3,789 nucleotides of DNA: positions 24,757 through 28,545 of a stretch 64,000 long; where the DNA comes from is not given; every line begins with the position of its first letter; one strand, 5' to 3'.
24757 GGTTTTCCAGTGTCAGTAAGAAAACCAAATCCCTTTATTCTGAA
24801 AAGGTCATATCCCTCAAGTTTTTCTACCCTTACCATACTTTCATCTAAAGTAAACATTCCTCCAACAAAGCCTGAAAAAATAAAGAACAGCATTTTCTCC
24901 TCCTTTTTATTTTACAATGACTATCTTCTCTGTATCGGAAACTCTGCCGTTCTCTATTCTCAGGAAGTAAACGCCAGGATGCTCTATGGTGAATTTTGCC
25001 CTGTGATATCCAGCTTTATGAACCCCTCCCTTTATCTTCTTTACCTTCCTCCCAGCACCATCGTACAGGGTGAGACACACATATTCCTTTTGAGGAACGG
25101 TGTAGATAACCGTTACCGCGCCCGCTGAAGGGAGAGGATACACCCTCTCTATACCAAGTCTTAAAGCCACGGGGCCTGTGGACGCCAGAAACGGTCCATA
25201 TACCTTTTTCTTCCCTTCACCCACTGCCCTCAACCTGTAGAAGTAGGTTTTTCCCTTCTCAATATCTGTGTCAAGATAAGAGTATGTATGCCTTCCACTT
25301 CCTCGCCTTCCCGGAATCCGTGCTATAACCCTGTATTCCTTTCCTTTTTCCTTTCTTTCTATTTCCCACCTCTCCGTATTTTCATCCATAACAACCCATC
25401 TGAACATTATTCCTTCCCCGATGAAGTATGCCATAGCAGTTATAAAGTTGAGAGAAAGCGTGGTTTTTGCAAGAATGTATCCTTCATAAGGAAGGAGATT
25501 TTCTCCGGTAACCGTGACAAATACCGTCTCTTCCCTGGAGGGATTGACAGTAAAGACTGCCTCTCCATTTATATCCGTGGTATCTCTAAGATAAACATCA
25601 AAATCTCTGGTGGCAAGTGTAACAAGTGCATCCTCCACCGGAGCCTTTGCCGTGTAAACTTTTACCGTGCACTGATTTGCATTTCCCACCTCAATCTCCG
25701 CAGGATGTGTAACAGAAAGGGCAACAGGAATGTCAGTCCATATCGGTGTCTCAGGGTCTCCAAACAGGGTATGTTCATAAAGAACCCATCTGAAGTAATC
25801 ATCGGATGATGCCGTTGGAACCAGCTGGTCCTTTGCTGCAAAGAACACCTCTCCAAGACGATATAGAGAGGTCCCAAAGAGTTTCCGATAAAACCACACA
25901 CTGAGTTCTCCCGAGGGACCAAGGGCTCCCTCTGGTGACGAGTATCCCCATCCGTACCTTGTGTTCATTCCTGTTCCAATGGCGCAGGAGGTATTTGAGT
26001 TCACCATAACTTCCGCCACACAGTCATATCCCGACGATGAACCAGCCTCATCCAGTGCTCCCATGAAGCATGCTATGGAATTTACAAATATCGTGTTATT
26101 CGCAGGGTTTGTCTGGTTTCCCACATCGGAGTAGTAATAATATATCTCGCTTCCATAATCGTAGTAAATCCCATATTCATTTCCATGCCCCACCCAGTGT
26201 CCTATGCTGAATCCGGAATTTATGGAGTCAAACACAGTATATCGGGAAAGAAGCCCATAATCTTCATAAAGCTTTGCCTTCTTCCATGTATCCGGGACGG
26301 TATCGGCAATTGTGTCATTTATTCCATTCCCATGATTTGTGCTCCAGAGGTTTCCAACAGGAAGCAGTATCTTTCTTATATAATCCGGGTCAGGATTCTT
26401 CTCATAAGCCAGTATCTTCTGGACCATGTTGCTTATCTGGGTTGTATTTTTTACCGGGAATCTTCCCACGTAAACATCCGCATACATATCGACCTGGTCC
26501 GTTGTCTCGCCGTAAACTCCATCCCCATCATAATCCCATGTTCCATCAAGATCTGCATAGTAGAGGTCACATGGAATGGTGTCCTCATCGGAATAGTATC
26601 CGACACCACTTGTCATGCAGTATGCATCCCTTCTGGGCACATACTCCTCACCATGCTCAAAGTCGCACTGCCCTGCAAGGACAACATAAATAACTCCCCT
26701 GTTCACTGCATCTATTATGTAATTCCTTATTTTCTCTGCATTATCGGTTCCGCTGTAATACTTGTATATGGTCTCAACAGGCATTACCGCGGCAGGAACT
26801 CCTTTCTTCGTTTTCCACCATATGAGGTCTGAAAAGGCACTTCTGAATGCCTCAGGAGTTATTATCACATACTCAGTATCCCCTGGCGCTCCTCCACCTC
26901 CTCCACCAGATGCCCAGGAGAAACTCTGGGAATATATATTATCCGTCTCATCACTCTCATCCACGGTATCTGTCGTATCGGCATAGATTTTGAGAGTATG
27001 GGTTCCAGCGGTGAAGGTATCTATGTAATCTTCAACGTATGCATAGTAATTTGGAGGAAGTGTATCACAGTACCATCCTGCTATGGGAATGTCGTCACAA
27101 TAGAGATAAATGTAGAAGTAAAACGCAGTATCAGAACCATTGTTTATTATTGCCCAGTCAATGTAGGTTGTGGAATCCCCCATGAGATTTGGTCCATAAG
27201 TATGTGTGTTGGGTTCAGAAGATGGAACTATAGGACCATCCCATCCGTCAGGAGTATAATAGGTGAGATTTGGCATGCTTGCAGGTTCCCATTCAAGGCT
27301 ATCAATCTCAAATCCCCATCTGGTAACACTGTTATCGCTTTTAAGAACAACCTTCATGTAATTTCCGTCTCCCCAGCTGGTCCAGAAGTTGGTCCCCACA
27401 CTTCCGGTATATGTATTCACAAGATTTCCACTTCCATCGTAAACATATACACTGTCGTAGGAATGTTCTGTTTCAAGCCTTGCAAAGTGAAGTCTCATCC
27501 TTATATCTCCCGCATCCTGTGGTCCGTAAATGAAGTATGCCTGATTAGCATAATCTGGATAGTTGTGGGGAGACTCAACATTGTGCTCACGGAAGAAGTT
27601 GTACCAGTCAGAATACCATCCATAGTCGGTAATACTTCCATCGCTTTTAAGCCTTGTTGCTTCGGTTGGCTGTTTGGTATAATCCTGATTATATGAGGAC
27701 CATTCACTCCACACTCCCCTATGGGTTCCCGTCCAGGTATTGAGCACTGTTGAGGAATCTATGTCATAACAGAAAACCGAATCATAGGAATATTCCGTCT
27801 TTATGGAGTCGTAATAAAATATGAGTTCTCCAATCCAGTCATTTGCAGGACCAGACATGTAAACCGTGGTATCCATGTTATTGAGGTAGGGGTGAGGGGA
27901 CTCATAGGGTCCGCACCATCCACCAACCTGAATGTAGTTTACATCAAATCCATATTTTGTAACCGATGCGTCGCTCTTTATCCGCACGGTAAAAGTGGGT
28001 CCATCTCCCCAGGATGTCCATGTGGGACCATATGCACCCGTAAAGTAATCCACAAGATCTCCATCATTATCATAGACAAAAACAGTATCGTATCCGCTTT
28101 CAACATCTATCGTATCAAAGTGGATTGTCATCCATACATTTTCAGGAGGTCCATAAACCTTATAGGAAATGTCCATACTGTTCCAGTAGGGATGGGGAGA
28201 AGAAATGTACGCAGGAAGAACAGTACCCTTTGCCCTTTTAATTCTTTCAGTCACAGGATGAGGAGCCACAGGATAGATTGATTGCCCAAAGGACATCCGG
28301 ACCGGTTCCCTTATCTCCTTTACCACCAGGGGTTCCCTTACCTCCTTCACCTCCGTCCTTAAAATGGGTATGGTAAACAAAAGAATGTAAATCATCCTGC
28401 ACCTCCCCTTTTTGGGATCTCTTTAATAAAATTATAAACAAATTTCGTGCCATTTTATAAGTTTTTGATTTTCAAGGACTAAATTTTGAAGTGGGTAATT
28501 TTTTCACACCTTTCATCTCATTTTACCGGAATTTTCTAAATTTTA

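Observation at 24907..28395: C25 (gingipain/PorU-family) cysteine peptidase with three N-terminal bacterial CUB-like domains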

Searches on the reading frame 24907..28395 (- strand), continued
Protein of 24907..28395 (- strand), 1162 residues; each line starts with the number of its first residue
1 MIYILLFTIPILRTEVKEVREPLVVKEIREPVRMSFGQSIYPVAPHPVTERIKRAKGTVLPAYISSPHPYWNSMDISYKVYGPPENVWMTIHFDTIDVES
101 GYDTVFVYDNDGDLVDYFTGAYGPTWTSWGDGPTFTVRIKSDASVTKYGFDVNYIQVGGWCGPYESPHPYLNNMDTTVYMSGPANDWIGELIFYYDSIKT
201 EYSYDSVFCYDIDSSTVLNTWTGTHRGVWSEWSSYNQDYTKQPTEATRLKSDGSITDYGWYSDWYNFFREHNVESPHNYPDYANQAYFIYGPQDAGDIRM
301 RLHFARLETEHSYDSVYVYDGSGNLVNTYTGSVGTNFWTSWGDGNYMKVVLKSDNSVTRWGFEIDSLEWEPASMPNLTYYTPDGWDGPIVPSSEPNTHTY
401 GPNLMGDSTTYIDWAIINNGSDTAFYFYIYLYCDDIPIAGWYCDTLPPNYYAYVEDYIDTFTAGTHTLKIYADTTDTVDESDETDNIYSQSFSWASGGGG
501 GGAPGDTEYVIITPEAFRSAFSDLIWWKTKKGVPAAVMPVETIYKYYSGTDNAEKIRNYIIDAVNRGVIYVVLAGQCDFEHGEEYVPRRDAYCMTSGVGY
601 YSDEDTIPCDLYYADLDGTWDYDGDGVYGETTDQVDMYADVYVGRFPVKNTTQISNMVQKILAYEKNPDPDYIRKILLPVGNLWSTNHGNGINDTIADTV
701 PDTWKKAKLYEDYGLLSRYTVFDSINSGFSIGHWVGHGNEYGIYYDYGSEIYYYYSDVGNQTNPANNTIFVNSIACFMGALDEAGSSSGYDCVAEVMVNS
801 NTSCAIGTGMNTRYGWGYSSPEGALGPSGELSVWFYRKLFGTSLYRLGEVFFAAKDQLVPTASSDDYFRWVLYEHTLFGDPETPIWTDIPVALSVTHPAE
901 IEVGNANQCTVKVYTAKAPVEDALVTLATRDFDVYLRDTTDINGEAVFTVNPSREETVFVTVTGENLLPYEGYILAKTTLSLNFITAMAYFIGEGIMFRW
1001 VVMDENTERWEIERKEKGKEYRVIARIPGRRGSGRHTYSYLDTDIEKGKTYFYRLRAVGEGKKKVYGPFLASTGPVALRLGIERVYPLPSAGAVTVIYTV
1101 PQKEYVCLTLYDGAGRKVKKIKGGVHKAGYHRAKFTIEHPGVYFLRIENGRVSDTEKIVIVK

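Call 84: find_encoding_contigs(protein=P0013, flank=4000, max_places=1)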
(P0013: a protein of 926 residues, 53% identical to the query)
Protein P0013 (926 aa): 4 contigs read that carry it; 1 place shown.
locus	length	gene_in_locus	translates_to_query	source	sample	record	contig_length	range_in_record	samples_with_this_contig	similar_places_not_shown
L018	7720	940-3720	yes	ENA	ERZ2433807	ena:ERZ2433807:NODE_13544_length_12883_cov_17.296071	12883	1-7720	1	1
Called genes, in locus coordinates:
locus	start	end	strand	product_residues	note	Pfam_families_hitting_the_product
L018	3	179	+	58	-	?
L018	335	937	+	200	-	-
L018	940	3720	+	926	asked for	PF07705:CARDB, PF01364:Peptidase_C25, PF18962:Por_Secre_tail (weak)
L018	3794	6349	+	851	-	-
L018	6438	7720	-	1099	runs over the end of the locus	PF00990:GGDEF, PF01637:ATPase_2 (weak), PF13191:AAA_16, PF13401:AAA_22 (weak), PF13424:TPR_12, PF13424:TPR_12, PF17874:TPR_MalT, PF13424:TPR_12, +11 more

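Call 85: find_encoding_contigs(protein=P0014, flank=4000, max_places=1)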
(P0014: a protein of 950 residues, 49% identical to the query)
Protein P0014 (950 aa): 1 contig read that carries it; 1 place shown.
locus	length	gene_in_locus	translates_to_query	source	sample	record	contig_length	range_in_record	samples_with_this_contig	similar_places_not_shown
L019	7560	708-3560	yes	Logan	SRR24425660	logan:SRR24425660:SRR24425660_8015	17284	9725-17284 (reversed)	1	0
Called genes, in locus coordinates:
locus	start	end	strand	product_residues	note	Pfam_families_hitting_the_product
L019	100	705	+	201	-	PF08126:Propeptide_C25 (faint)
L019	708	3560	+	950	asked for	PF07705:CARDB (weak), PF01364:Peptidase_C25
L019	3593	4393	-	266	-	PF00795:CN_hydrolase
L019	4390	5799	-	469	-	PF18962:Por_Secre_tail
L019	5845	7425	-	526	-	-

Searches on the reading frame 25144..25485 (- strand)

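Call 77: search_protein_families(library=pfam, proteins=[window:25144-25485:-], max_evalue=10)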
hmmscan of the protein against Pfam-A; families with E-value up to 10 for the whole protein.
window:25144-25485:- (114 aa): 1 family
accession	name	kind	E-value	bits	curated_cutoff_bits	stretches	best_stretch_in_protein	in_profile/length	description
PF16655.11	PhoD_N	-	0.2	12.7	30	1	39-93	31-83/90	PhoD-like phosphatase, N-terminal domain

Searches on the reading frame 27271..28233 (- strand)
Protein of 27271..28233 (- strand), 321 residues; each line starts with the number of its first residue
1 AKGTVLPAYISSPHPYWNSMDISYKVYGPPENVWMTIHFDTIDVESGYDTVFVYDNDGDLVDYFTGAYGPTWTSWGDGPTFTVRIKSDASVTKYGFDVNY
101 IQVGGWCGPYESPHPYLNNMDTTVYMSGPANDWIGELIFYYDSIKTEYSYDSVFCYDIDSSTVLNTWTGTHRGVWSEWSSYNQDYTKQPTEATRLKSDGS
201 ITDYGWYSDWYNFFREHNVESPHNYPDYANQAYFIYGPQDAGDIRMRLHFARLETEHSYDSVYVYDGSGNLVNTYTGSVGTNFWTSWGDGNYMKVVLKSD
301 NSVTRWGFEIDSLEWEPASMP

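Call 29: predict_structure(alignment_id=A1)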
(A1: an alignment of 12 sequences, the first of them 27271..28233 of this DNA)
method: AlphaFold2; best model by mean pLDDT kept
length: 321 residues; sequences in the alignment: 12
mean_pLDDT: 78.6   pTM: 0.70
mean pLDDT of the five models: 78.6, 76.5, 62.4, 60.7, 57.3
residues with pLDDT >= 90: 54; 70-90: 189; 50-70: 76; < 50: 2
segments of 3 or more residues with pLDDT < 50: none
pLDDT, mean of each block of 10 residues (from residue 1): 71 60 76 85 82 93 91 91 80 74 79 64 76 74 84 83 89 87 64 79 73 76 59 71 84 80 88 86 90 81 67 81 42
secondary structure, 60 per line:
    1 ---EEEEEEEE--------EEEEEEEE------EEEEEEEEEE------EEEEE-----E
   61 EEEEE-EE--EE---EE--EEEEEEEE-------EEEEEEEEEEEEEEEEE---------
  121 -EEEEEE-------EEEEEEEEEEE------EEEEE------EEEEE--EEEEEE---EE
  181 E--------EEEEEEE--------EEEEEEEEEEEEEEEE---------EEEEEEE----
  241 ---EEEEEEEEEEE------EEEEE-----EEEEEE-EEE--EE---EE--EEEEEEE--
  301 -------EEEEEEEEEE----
elements in order: E4-11 E20-27 E34-43 E50-54 E60-65 E80-87 E95-111 E122-127 E135-145 E152-156 E163-167 E170-175 E179-181 E190-196 E205-220 E230-236 E244-254 E261-265 E271-276 E278-280 E292-298 E308-317

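Call 32: find_related_loci(query=A1, collection=genome_contigs, flank=7000)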
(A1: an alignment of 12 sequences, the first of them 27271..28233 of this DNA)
Query A1 (321 aa) in genome_contigs; peptide patterns used: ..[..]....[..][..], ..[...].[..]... (x = any residue, [..] = any of these).
64 stretches matched a pattern; 4 encode a relative of the query (tblastn E <= 1e-3); 4 distinct loci.
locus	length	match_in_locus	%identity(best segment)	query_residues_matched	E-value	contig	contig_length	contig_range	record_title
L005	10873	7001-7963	62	1-321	3e-141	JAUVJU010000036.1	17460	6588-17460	MAG: candidate division WOR-3 bacterium isolate CSMAG_462 CSMAG_462_k127_2835984_length_17460_cov_15.9913, whole genome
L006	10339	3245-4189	60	5-319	6e-132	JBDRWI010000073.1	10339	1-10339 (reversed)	MAG: candidate division WOR-3 bacterium isolate JZ-2_201705_bins_215 JZ-2_201705_bins_215_scaffold_73, whole genome shot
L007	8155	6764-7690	60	8-316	2e-119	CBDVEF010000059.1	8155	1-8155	MAG TPA_asm: uncultured bacterium isolate SRR22302353_concoct_17 genome assembly, contig: ERZ25073599.4909, whole genome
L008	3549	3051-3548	69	2-311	8e-74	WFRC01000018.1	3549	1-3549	MAG: candidate division WOR-3 bacterium isolate S014_22 k151_107925, whole genome shotgun sequence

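Call 36: fold_search(model_id=the predicted structure, library=pdb)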
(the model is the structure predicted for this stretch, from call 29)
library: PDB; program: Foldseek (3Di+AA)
matches with E <= 10: 1377; with E <= 0.001: 100
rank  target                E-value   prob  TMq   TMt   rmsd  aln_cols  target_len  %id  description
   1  3kq4_B                1.0e-10  1.00  0.23  0.18  16.8       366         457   15  Structure of Intrinsic Factor-Cobalamin bound to its receptor Cubilin (released 2010-03-09)
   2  8zj4_A                1.4e-09  1.00  0.24  0.13  29.6       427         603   13  trypsinogen-EP-N619A (released 2025-05-21)
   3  8zi4_A                2.3e-09  1.00  0.24  0.14  30.2       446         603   11  Cryo-EM structure of wtEP-trypsinogen (released 2025-05-21)
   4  8h3u_A                2.7e-09  1.00  0.26  0.15  28.6       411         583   12  Inhibitor-bound EP, polyA model (released 2022-11-23)
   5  2qql_A                7.2e-09  1.00  0.25  0.15  23.2       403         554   11  Neuropilin-2 a1a2b1b2 Domains in Complex with a Semaphorin-Blocking Fab (released 2007-11-20)
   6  8ziy_A                7.2e-09  1.00  0.24  0.13  29.9       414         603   14  trypsinogen-EP-E574A (released 2025-05-21)
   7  2qqk_A                1.6e-07  1.00  0.23  0.14  23.0       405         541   12  Neuropilin-2 a1a2b1b2 Domains in Complex with a Semaphorin-Blocking Fab (released 2007-11-20)
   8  8h3s_A                2.0e-07  1.00  0.25  0.18  23.1       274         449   16  Substrate-bound EP, polyA model (released 2022-11-23)
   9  6fzv_D                2.1e-07  1.00  0.24  0.31  17.0       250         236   18  Crystal structure of the metalloproteinase enhancer PCPE-1 bound to the procollagen C propeptide trimer (short) (released 2018-07-04)
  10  9en2_A                2.4e-07  1.00  0.24  0.31  15.5       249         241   18  Crystal structure of the metalloproteinase enhancer PCPE-1 complexed with nanobodies VHH-H4 and VHH-I5 (released 2024-07-03)
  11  5x7o_A                2.6e-07  1.00  0.27  0.10  18.9       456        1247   10  Crystal structure of Paenibacillus sp. 598K alpha-1,6-glucosyltransferase (released 2017-07-26)
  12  6vls_B                7.5e-07  0.96  0.18  0.08  21.8       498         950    9  Structure of C-terminal fragment of Vip3A toxin (released 2020-07-22)
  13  8ivx_A                3.2e-06  0.98  0.19  0.15  20.1       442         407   10  Crystal structure of NRP2 in complex with aNRP2-14 Fab fragment (released 2023-07-12)
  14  4aqb_A                4.9e-06  1.00  0.25  0.23  17.4       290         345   13  MBL-Ficolin Associated Protein-1, MAP-1 aka MAP44 (released 2012-08-08)
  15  8ivw_A                4.9e-06  0.99  0.22  0.17  22.0       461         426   10  Crystal structure of NRP2 in complex with aNRP2-10 Fab fragment (released 2023-07-12)
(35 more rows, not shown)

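Call 44: search_solved_structures(query=window:27271-28233:-, max_evalue=1, show_alignments=3)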
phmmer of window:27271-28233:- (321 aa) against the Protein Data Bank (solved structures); distinct sequences matched with E-value up to 1: 1.
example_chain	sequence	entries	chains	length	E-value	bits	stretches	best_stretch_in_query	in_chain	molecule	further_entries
6gh8_A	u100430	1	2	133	0.5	13.1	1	222-300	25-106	Neuropilin-2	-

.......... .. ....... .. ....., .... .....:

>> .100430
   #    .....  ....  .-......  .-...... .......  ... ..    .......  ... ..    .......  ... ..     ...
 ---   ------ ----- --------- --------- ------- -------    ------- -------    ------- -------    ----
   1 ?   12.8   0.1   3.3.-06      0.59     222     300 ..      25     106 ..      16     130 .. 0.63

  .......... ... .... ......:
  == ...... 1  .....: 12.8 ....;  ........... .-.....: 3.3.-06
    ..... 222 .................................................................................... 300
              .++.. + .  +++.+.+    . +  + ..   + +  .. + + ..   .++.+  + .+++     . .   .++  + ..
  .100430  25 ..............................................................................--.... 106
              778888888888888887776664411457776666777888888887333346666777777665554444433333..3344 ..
